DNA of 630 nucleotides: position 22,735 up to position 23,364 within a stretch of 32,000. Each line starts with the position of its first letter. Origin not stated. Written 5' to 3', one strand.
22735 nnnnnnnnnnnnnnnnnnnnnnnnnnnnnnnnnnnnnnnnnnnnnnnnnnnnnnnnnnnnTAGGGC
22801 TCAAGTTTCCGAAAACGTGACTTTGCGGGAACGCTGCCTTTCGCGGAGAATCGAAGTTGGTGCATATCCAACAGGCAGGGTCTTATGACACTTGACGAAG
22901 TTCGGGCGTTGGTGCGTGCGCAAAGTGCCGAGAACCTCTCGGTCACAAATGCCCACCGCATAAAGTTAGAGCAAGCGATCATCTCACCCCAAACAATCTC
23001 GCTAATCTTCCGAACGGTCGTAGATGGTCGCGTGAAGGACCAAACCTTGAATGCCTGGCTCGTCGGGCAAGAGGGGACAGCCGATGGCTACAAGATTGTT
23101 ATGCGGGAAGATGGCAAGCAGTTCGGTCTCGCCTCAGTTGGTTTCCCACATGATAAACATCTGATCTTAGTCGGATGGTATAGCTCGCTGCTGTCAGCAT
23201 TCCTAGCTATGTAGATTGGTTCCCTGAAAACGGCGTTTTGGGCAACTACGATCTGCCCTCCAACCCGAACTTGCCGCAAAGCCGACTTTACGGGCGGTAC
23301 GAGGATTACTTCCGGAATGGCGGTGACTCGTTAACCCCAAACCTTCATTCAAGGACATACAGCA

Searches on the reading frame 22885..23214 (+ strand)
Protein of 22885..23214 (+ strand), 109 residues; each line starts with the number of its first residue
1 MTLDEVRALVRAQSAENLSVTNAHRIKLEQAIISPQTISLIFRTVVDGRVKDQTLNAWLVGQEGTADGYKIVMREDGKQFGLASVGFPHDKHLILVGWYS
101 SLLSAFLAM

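Call 8: search_protein_families(library=pfam, proteins=[window:22885-23214:+])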
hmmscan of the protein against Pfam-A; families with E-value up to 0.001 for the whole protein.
window:22885-23214:+ (109 aa): 0 families

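Call 14: search_protein_families(library=ncbifam, proteins=[window:22885-23214:+], max_evalue=0.01)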
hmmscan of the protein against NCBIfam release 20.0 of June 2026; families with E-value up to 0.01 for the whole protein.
window:22885-23214:+ (109 aa): 0 families

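Call 94: find_encoding_contigs(protein=window:22885-23214:+, flank=10000, max_places=6)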
Protein window:22885-23214:+ (109 aa): 2 contigs read that carry it; 2 places shown.
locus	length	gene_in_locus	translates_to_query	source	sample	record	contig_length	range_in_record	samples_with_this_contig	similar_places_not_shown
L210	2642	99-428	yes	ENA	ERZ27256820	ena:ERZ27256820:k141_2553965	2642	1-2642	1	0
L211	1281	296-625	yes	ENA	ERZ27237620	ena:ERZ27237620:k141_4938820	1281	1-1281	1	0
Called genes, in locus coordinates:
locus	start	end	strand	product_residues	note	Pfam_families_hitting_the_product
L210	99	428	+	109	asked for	-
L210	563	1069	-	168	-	-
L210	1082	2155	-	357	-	-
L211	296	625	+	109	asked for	-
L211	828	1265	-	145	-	-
